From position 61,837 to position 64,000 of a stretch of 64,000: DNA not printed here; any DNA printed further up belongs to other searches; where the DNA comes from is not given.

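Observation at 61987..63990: Bacterial ROCO (LRR-Roc-COR) GTPase immediately downstream of TA modules and repeat scars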

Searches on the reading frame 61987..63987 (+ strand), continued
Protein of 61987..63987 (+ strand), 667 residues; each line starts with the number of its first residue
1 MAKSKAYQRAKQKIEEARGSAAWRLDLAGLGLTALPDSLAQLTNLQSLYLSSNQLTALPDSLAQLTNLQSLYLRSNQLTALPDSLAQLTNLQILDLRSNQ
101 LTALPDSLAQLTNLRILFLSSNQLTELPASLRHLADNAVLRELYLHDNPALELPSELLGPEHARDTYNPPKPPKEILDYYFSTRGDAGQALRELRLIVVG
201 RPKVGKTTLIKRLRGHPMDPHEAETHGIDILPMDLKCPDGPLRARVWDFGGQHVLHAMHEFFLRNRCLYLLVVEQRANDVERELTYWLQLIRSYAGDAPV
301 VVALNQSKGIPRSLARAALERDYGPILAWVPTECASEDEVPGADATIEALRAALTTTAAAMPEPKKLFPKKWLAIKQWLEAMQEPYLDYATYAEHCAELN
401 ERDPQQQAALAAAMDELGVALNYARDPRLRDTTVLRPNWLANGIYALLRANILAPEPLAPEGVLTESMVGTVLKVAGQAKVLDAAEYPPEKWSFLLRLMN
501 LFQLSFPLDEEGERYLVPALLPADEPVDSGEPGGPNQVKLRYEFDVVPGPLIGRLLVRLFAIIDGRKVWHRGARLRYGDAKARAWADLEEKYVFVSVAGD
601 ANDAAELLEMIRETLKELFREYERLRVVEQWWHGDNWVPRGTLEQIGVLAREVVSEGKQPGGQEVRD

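Call 48: find_encoding_contigs(protein=P0020, flank=8000, max_places=1)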
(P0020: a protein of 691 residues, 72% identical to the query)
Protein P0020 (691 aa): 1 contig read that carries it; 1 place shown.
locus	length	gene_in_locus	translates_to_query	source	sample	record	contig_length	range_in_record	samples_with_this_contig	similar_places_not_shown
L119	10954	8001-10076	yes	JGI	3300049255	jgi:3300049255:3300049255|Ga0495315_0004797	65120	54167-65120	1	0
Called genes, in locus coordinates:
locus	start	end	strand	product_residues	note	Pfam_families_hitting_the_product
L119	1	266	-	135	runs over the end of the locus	PF18029:Glyoxalase_6 (weak)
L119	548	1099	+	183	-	PF25842:NfeD_TM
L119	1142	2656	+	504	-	PF01145:Band_7, PF15975:Flot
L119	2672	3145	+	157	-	-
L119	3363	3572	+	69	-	PF13396:PLDc_N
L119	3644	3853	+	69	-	-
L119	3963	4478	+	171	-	PF10694:DUF2500, PF13240:Zn_Ribbon_1 (weak), PF24463:DUF7577 (weak)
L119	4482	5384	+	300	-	PF00484:Pro_CA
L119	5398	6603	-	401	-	-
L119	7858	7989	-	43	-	-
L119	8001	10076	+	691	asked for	PF13855:LRR_8 (weak), PF23598:LRR_14, PF13855:LRR_8, PF23598:LRR_14, PF13855:LRR_8, PF08477:Roc, PF16095:COR-A, PF25497:COR-B, +5 more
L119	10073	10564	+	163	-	PF13676:TIR_2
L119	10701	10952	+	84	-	?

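Call 50: search_solved_structures(query=L001:12180-12701:+, max_evalue=10, show_alignments=3)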
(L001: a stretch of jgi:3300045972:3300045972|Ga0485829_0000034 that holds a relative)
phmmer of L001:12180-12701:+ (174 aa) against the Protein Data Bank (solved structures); distinct sequences matched with E-value up to 10: 2.
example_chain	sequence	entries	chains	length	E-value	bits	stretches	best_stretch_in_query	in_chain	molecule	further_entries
7qqk_A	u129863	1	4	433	0.0037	20.5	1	10-87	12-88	TIR_SAVED fusion protein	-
2kxr_A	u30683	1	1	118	1.3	12.2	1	88-128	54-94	Tight junction protein ZO-1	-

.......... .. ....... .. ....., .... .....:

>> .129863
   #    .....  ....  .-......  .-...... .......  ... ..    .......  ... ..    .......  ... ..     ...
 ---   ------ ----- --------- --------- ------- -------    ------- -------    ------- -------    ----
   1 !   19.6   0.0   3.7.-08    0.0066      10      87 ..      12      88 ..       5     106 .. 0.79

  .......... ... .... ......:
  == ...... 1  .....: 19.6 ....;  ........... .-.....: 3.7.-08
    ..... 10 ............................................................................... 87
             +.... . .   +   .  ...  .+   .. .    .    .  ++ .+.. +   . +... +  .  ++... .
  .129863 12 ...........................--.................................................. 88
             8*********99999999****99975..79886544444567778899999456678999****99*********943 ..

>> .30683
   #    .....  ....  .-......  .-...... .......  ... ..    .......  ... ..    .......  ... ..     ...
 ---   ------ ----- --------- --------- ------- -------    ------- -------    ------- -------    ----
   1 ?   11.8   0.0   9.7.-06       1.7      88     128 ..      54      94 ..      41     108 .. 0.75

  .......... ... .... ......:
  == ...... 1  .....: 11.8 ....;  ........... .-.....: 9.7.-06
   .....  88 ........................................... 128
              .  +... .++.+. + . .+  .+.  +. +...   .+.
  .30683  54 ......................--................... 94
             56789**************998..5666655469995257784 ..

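Call 51: search_protein_families(library=padloc, proteins=[L001:12180-12701:+, L005:11899-12411:+, L008:12223-12690:+, L032:9917-12721:+, L005:9668-9988:+, P0113], max_evalue=0.1)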
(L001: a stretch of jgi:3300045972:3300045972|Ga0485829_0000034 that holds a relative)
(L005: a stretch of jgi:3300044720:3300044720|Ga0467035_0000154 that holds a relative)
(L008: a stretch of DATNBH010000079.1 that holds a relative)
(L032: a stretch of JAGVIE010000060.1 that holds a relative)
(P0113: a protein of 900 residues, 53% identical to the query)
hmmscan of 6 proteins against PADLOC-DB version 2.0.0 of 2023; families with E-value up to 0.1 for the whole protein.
L001:12180-12701:+ (174 aa): 6 families
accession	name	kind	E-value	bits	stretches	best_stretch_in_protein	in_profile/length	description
PDLC00420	ThsB1|ThsB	-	3.7e-10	37.5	1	10-105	4-100/319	TIR-like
PDLC02012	SAVED5--SAVED_TIR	-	2.8e-07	28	1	6-162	10-163/404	-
PDLC00728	Effector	-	2.5e-05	21.4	1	9-102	11-106/432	TIR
PDLC00727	Effector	-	0.00047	16.7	1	3-85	169-250/590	TIR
PDLC02013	SAVED5--SAVED_TIR_JAB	-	0.0033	14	1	5-85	170-249/584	-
PDLC00731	Effector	-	0.058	10.4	1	3-71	150-217/306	TIR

L005:11899-12411:+ (171 aa): 7 families
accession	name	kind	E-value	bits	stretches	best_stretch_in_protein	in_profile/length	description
PDLC02012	SAVED5--SAVED_TIR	-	2.1e-12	44.9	1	9-161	15-162/404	-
PDLC00420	ThsB1|ThsB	-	5.9e-12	43.4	1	10-113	4-103/319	TIR-like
PDLC00728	Effector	-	9.1e-08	29.5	1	9-93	11-94/432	TIR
PDLC00727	Effector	-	3.6e-05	20.4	1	6-87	172-252/590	TIR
PDLC02013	SAVED5--SAVED_TIR_JAB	-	8.3e-05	19.3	1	6-87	171-251/584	-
PDLC00419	ThsB1|ThsB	-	0.0001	20.1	1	4-103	24-124/165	TIR-like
PDLC05062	PDC-S66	-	0.0096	13.4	1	9-60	150-200/282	-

L008:12223-12690:+ (156 aa): 4 families
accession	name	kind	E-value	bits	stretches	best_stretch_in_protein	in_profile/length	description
PDLC00420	ThsB1|ThsB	-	1.6e-12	45.3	1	5-109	4-112/319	TIR-like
PDLC02012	SAVED5--SAVED_TIR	-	3e-09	34.5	1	3-154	14-161/404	-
PDLC00419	ThsB1|ThsB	-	0.018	12.8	1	4-94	29-121/165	TIR-like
PDLC00728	Effector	-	0.031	11.2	1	4-81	11-88/432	TIR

L032:9917-12721:+ (935 aa): 5 families
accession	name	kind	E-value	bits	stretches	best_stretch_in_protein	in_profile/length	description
PDLC00420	ThsB1|ThsB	-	6.2e-59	197.7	1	778-927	4-153/319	TIR-like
PDLC02012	SAVED5--SAVED_TIR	-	1.6e-11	41.9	1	774-876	12-109/404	-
PDLC05062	PDC-S66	-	0.00042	17.9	1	777-870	150-240/282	-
PDLC00419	ThsB1|ThsB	-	0.0031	15.4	1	777-848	29-101/165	TIR-like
PDLC03957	bSEFIR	-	0.036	11.9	0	775-792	38-55/412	-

L005:9668-9988:+ (107 aa): 21 families
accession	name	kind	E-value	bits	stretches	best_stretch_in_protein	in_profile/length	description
PDLC05062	PDC-S66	-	6.2e-24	82.9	1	5-79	147-222/282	-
PDLC00417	ThsB1|ThsB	-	5.9e-13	47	1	5-81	165-242/303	TIR-like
PDLC03957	bSEFIR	-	4.1e-11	41.3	1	7-65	39-101/412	-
PDLC02012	SAVED5--SAVED_TIR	-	4.4e-10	37.2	1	8-76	15-83/404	-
PDLC02421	Aga_TIR-PNTD1-PNTD2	-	2e-09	35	1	9-70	6-69/430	Class I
PDLC00426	ThsB1|ThsB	-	7.7e-09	33.3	1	6-80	237-318/352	TIR-like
PDLC00425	ThsB1|ThsB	-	5e-08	30.4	1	6-83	251-335/389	TIR-like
PDLC03015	TIR-NLR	-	9.2e-08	29.2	1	9-79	4-73/824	-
PDLC00422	ThsB1|ThsB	-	1.2e-07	29.4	1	5-83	39-123/194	TIR-like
PDLC02403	Aga_TIR-PNTD1-PNTD2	-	1.7e-07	28.7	1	9-71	5-69/443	Class I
PDLC00424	ThsB1|ThsB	-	5.4e-07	27.6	1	8-64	103-161/234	TIR-like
PDLC00436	ThsB1|ThsB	-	2.1e-06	25.4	1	6-81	35-114/183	TIR-like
PDLC02962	RT-TIR_XII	-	3.7e-06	24.1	1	5-79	344-419/478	single gene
PDLC00430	ThsB1|ThsB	-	4.8e-06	24.3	1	6-45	64-104/269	TIR-like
PDLC02961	RT-TIR_XII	-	3.6e-05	20.9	1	6-78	347-414/475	single gene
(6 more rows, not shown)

P0113 (900 aa): 2 families
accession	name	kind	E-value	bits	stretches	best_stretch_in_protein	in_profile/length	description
PDLC00420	ThsB1|ThsB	-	3.1e-16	57.5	1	746-844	4-102/319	TIR-like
PDLC02012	SAVED5--SAVED_TIR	-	2.3e-08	31.5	1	738-840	8-104/404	-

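Call 53: predict_structure(alignment_id=A1)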
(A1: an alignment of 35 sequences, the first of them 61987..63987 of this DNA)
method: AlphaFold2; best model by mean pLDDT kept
length: 667 residues; sequences in the alignment: 35
mean_pLDDT: 85.2   pTM: 0.71
mean pLDDT of the five models: 85.2, 83.7, 80.3, 77.2, 76.6
residues with pLDDT >= 90: 309; 70-90: 279; 50-70: 63; < 50: 16
segments of 3 or more residues with pLDDT < 50: 655-667
pLDDT, mean of each block of 10 residues (from residue 1): 81 96 96 93 96 95 95 97 94 97 92 95 91 89 90 78 62 86 64 85 83 80 71 83 84 58 75 82 88 85 83 82 88 86 92 92 68 87 83 88 84 81 58 78 89 90 94 93 90 87 86 89 90 89 85 91 91 95 91 94 94 92 87 94 91 50 28
secondary structure, 60 per line:
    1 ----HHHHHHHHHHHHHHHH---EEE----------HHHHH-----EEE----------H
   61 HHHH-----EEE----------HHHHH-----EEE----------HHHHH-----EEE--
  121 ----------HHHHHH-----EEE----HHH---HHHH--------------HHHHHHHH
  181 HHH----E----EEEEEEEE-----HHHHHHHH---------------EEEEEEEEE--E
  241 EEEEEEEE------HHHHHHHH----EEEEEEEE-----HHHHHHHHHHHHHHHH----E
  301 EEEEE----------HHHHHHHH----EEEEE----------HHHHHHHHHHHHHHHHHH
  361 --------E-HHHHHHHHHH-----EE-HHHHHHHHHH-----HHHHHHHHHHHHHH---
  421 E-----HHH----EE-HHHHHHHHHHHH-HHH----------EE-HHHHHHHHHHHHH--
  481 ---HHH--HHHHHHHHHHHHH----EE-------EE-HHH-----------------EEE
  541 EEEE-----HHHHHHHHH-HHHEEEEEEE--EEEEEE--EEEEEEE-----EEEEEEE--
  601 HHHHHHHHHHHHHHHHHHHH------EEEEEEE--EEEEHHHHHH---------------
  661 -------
elements in order: H5-20 E24-26 H37-41 E47-49 H60-64 E70-72 H83-87 E93-95 H106-110 E116-118 H131-136 E142-144 H155-158 H173-183 E193-200 H206-213 E229-237 E240-248 H255-262 E267-274 H280-295 E300-305 H316-323 E328-332 H343-360 H371-380 H389-398 H404-417 H437-448 H466-478 H489-501 E538-544 H550-558 E563-569 E572-577 E580-586 E592-598 H601-620 E627-633 E636-639 H640-645
